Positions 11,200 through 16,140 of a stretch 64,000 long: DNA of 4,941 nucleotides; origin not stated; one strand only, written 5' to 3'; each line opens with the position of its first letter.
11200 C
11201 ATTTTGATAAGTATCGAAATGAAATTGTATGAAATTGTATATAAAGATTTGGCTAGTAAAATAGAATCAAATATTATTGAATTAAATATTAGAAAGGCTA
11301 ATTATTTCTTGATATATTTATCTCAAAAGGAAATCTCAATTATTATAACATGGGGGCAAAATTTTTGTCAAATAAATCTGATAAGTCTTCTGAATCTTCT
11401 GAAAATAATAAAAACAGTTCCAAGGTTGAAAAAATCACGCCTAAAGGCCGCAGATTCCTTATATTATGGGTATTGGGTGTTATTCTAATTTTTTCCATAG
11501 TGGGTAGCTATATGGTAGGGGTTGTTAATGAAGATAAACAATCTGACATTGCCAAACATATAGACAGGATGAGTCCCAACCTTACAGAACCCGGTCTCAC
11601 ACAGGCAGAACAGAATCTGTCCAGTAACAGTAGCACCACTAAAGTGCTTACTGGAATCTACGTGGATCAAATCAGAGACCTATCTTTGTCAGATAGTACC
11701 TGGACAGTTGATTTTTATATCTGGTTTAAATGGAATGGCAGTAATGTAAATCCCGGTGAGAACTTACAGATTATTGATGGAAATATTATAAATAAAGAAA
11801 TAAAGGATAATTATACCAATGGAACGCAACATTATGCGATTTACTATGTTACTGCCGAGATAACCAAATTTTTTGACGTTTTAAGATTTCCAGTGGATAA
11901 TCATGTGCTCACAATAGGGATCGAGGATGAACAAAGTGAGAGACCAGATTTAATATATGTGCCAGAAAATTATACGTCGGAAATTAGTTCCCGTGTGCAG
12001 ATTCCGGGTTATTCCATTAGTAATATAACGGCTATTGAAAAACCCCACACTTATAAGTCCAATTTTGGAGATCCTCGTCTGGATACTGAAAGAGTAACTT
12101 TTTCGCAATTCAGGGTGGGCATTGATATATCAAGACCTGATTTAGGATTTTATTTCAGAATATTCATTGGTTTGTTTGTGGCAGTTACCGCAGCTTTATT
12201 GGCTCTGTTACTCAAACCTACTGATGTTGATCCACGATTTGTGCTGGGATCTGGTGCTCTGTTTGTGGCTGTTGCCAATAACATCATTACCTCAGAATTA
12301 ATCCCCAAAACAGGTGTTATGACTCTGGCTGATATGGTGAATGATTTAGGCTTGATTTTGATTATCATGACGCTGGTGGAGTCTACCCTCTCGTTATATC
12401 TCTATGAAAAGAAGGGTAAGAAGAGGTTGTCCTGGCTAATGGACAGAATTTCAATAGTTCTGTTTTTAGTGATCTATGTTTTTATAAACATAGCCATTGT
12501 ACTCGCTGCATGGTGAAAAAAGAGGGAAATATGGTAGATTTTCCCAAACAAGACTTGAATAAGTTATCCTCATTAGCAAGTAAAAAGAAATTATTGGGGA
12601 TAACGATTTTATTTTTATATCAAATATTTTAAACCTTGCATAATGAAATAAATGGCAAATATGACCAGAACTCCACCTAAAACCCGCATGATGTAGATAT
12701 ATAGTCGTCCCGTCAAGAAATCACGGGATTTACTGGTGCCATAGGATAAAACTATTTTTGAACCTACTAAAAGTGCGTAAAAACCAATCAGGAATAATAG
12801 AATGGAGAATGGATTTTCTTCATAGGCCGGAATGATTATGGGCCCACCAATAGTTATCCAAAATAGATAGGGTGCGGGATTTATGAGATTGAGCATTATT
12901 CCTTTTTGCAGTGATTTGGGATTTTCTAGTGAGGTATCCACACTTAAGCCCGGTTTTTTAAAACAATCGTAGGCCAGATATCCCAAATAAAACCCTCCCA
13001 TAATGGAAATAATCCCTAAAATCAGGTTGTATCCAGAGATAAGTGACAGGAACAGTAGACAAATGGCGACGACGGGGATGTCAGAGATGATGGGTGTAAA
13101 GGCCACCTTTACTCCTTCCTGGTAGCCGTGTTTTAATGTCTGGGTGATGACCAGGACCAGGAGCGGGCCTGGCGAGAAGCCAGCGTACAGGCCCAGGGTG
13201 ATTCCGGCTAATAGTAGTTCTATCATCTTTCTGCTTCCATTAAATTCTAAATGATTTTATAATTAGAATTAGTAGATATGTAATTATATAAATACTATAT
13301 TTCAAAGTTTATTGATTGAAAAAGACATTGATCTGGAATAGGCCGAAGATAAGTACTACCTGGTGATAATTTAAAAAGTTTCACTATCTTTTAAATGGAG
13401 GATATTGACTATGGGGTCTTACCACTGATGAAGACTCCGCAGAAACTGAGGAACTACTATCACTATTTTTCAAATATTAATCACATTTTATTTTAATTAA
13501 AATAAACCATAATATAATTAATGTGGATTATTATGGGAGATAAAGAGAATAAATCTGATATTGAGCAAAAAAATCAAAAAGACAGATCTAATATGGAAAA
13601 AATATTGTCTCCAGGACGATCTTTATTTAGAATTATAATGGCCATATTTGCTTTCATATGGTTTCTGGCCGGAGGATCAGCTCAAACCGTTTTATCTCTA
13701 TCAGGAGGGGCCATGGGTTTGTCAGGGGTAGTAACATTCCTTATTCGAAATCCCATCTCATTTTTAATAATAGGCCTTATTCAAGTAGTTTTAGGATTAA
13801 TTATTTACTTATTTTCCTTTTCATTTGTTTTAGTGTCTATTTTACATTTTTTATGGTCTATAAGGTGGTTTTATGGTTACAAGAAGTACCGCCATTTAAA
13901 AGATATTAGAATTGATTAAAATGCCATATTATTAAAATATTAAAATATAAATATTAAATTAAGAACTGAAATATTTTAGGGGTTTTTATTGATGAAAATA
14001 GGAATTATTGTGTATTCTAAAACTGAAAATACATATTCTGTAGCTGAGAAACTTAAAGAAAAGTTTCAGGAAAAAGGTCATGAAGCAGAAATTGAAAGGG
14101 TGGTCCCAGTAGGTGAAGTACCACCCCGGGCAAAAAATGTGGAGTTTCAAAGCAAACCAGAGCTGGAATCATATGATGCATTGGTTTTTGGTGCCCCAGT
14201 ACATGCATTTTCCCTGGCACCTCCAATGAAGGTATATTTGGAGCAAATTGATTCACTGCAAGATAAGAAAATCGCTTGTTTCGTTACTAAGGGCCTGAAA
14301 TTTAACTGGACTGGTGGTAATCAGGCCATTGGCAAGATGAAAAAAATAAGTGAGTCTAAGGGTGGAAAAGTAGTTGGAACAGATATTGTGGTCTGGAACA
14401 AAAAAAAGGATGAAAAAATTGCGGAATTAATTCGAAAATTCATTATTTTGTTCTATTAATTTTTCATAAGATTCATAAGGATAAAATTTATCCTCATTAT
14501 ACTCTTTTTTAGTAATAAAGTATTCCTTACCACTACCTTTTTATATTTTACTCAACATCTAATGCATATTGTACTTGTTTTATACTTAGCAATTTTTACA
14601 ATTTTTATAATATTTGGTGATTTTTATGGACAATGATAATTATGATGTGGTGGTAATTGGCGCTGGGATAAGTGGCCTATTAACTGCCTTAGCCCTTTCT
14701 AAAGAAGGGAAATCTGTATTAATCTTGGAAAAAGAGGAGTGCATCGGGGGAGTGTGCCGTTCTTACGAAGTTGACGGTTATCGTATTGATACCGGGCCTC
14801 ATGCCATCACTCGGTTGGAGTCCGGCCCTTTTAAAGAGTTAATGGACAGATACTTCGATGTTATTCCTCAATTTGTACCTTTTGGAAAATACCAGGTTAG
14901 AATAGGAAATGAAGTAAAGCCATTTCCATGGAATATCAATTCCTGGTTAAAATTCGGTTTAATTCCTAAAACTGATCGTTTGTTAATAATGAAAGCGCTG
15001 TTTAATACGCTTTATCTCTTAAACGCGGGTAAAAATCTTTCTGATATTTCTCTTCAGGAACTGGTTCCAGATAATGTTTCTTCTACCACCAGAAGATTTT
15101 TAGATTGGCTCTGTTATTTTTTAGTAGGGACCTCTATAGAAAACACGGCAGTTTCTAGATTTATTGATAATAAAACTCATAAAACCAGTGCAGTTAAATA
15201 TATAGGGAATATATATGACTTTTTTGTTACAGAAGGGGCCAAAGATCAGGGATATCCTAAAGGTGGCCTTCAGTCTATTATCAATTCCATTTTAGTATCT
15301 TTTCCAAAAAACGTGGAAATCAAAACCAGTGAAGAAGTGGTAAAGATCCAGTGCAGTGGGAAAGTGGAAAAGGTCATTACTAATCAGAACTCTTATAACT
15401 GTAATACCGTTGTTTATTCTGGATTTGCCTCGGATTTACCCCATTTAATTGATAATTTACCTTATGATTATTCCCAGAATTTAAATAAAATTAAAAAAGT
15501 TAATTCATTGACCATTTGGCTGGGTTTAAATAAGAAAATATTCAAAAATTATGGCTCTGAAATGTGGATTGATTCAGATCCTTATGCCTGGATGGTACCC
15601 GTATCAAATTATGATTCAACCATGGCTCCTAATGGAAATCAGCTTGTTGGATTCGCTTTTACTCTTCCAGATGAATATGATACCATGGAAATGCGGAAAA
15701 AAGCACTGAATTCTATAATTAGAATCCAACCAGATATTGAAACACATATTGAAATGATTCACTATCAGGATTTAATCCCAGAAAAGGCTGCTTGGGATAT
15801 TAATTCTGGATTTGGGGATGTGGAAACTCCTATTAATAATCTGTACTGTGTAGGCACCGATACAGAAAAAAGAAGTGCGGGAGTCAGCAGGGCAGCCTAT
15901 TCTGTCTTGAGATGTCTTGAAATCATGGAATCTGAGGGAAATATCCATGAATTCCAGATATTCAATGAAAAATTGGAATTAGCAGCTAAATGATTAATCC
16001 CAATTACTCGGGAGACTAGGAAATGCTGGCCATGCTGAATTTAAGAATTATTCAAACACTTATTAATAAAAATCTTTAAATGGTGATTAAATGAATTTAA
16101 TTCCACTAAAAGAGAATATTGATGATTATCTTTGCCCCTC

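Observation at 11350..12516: GLIC-like pentameric ligand-gated ion channel homolog in a methanogen, divergent from an ArsR regulator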

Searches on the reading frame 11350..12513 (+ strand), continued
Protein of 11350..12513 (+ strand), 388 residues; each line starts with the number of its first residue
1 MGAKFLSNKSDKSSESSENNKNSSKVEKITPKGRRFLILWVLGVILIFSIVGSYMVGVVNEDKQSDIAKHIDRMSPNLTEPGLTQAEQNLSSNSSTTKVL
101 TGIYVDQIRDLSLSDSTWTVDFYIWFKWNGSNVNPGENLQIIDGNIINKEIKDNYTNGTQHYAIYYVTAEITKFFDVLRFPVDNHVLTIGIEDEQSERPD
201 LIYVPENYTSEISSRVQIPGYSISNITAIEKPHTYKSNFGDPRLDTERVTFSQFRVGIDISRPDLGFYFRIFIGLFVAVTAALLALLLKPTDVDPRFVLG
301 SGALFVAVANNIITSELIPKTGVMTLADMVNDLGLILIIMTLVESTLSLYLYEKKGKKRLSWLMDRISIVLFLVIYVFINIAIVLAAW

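Call 73: search_protein_families(library=pfam, proteins=[L078:523-2661:+, L063:6192-8159:+, L067:401-1474:-, L045:1728-4673:+, L061:21-1418:+, L086:1297-2763:+, L054:8195-9034:-, L012:6186-6788:+], max_evalue=0.0001)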
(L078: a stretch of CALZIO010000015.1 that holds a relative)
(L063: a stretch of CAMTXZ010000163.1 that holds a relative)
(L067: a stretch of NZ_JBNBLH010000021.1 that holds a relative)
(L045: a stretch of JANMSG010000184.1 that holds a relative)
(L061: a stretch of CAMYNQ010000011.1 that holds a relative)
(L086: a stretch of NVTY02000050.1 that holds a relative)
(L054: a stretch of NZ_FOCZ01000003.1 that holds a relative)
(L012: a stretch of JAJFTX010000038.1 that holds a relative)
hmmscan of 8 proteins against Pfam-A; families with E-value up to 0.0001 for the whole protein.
L078:523-2661:+ (713 aa): 3 families
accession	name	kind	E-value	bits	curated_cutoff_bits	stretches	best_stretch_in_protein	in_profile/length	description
PF22673.2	MCP-like_PDC_1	-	2.1e-15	57.6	27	1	99-217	4-112/113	Methyl-accepting chemotaxis protein-like, first PDC sensor domain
PF02743.24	dCache_1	-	1.3e-11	45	45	1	65-307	15-237/240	Cache domain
PF08269.17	dCache_2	-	1.7e-06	27.8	26.5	0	214-291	192-268/298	Cache domain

L063:6192-8159:+ (656 aa): 1 family
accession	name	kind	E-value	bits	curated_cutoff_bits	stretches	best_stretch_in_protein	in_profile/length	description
PF13699.11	eCIS_core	-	5e-07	30.2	22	1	117-182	2-78/79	eCIS core domain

L067:401-1474:- (358 aa): 3 families
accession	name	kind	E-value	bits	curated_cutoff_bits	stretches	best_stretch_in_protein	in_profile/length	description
PF00005.33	ABC_tran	-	4.2e-36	125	25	1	27-168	2-136/137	ABC transporter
PF13304.12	AAA_21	-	4.8e-09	37.1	27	1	121-202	220-301/304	AAA domain, putative AbiEii toxin, Type IV TA system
PF08402.16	TOBE_2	-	7.2e-08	32.9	21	1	282-345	1-70/76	TOBE domain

L045:1728-4673:+ (982 aa): 8 families
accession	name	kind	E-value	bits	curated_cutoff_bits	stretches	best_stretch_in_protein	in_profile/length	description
PF00072.30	Response_reg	-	7.8e-51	171.4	30.2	2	730-842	1-110/111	Response regulator receiver domain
PF02518.31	HATPase_c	-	4.7e-30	104.7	26.4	1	435-550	1-110/111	Histidine kinase-, DNA gyrase B-, and HSP90-like ATPase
PF00512.31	HisKA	-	4.9e-21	75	26.9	1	323-388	1-66/66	His Kinase A (phospho-acceptor) domain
PF01627.28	Hpt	-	2.8e-15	56.7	24.6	1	893-974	2-83/84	Hpt domain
PF13426.13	PAS_9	-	2.5e-09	37.8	27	1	206-302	5-103/103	PAS domain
PF00989.32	PAS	-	2.1e-08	34.6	22.6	1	193-277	2-88/113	PAS fold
PF08448.16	PAS_4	-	1.5e-07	32.1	23.1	1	201-303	4-108/110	PAS fold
PF24896.1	Receiver_CRE1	-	1.5e-05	25.7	27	0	728-844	7-133/136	AHK4/CRE1/WOL first receiver domain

L061:21-1418:+ (466 aa): 0 families

L086:1297-2763:+ (489 aa): 4 families
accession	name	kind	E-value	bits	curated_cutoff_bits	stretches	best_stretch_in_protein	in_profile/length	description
PF13424.12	TPR_12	-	3e-08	34.2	30.1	1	323-384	15-76/77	Tetratricopeptide repeat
PF07719.23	TPR_2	-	5e-06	26.7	27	0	357-384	5-32/34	Tetratricopeptide repeat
PF00515.34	TPR_1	-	1.7e-05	24.8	27.8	0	358-384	6-32/34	Tetratricopeptide repeat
PF13181.12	TPR_8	-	1.9e-05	24.9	25.7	0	358-384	6-32/34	Tetratricopeptide repeat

L054:8195-9034:- (280 aa): 13 families
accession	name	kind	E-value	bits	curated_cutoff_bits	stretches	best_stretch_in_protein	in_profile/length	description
PF08241.18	Methyltransf_11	-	1.6e-21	77.2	21.2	1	50-147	1-95/95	Methyltransferase domain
PF13649.12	Methyltransf_25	-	6.4e-21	75.3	27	1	49-143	1-97/97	Methyltransferase domain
PF13847.12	Methyltransf_31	-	6.6e-19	68.5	27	1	43-150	1-112/145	Methyltransferase domain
PF08242.18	Methyltransf_12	-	9.6e-14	52.3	30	1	50-145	1-98/98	Methyltransferase domain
PF01209.24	Ubie_methyltran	-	8.5e-13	48.6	20.1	1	41-146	43-150/233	ubiE/COQ5 methyltransferase family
PF02353.26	CMAS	-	2e-12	47.4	27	1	26-146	43-163/273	Mycolic acid cyclopropane synthetase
PF01135.25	PCMT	-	1.2e-08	35.4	20.3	1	38-147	66-171/210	Protein-L-isoaspartate(D-aspartate) O-methyltransferase (PCMT)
PF13489.12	Methyltransf_23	-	1.5e-07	31.7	27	1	36-146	11-115/164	Methyltransferase domain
PF03848.20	TehB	-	2.8e-07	30.6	20.4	1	43-142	29-127/193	Tellurite resistance protein TehB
PF02390.23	Methyltransf_4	-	5.6e-07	29.6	24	1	49-118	5-78/173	Putative methyltransferase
PF06325.19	PrmA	-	6.1e-07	29.7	22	1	43-147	159-258/296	Ribosomal protein L11 methyltransferase (PrmA)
PF07021.18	MetW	-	6.6e-07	29.6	21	1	43-141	11-104/193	Methionine biosynthesis protein MetW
PF05175.20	MTS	-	8e-07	29.3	23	1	35-118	21-104/170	Methyltransferase small domain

L012:6186-6788:+ (201 aa): 1 family
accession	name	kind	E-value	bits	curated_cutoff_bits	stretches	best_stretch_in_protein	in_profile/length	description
PF01841.26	Transglut_core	-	1.1e-10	42.2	23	1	33-135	4-107/108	Transglutaminase-like superfamily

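Call 76: search_solved_structures(query=L078:1720-2661:+, max_evalue=1, show_alignments=1)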
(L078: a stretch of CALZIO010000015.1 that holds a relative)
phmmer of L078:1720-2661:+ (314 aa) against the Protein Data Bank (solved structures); distinct sequences matched with E-value up to 1: 0.

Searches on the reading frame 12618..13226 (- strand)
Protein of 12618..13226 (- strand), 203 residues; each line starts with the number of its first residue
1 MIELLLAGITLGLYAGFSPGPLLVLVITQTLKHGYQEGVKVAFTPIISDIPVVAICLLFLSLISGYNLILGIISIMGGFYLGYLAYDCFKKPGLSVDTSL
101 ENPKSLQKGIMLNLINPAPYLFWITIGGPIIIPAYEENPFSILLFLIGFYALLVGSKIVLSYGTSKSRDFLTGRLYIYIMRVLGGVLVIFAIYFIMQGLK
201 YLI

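Call 3: search_protein_families(library=pfam, proteins=[window:12618-13226:-], max_evalue=1)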
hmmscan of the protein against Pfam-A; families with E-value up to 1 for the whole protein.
window:12618-13226:- (203 aa): 1 family
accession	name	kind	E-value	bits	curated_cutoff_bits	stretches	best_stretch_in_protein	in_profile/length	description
PF01810.24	LysE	-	3.3e-22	79.4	25.6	1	17-197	5-192/193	LysE type translocator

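Call 6: search_protein_families(library=ncbifam, proteins=[window:12618-13226:-], max_evalue=1)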
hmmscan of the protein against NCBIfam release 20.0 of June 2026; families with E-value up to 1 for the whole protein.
window:12618-13226:- (203 aa): 7 families
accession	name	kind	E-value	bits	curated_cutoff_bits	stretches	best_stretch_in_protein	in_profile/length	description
TIGR00949.1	2A76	subfamily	1.3e-11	44.5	183.95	1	18-192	1-183/185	homoserine/threonine efflux transporter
NF008201.0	PRK10958.1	equivalog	3.7e-06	26.6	165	1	18-146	23-159/212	leucine efflux protein LeuE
NF007653.0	PRK10323.1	equivalog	8.1e-05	22.4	193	1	4-149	5-154/195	cysteine/O-acetylserine transporter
NF007812.0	PRK10520.1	equivalog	9.8e-05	22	209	1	9-174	10-179/206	homoserine/homoserine lactone efflux protein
NF007591.0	PRK10229.1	equivalog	0.011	15.5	288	1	3-195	3-203/206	threonine export protein RhtC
NF053700.1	bfi2_fam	equivalog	0.081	12.3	350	1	48-178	47-180/294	Bf21 family immunity protein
NF001907.1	PRK00665.1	equivalog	0.17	12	60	1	1-13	1-13/31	cytochrome b6-f complex subunit V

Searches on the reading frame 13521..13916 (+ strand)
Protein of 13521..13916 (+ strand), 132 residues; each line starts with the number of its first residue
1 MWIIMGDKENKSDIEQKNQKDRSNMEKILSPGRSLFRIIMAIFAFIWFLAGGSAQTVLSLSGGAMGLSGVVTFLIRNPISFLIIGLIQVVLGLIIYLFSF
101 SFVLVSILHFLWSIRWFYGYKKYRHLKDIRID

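Call 3: search_protein_families(library=pfam, proteins=[window:13521-13916:+], max_evalue=1)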
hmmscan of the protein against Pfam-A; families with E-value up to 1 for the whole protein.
window:13521-13916:+ (132 aa): 1 family
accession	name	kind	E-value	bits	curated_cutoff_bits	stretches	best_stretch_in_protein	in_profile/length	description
PF20040.4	DUF6442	-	0.034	14.8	25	1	22-97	20-95/102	Family of unknown function (DUF6442)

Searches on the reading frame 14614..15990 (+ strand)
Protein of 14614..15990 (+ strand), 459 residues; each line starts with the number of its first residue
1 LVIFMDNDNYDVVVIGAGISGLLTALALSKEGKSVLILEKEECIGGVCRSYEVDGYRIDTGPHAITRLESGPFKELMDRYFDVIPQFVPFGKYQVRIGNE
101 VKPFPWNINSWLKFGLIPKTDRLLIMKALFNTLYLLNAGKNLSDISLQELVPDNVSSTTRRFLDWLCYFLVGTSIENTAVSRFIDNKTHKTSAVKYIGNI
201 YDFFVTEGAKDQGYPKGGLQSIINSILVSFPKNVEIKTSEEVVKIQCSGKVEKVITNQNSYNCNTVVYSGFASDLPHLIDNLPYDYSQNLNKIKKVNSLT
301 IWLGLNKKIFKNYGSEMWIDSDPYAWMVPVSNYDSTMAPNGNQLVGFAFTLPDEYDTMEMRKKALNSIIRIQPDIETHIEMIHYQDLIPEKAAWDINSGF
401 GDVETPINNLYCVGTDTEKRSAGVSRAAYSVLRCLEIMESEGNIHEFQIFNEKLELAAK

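Call 51: search_protein_families(library=pfam, proteins=[window:14614-15990:+], max_evalue=0.00001)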
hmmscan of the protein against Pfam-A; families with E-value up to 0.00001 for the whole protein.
window:14614-15990:+ (459 aa): 7 families
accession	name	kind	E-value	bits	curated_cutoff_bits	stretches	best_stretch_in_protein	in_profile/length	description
PF01593.30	Amino_oxidase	-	6.1e-19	69.1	19.8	1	19-360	1-347/443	Flavin containing amine oxidoreductase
PF13450.12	NAD_binding_8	-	3.8e-18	66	21.9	1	14-79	1-67/68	NAD(P)-binding Rossmann-like domain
PF01266.30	DAO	-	9.8e-10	38.9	27.9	1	11-43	1-33/353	FAD dependent oxidoreductase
PF00890.30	FAD_binding_2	-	1.1e-08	35.1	20.4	1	11-46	1-36/414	FAD binding domain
PF12831.13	FAD_oxidored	-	2.8e-08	33.9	27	1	11-79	1-67/416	FAD dependent oxidoreductase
PF13738.12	Pyr_redox_3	-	1.2e-07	31.8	30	0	13-59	1-47/305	Pyridine nucleotide-disulphide oxidoreductase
PF03486.20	HI0933_like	-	1.8e-07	31.3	50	0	11-45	2-36/244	HI0933-like protein Rossmann domain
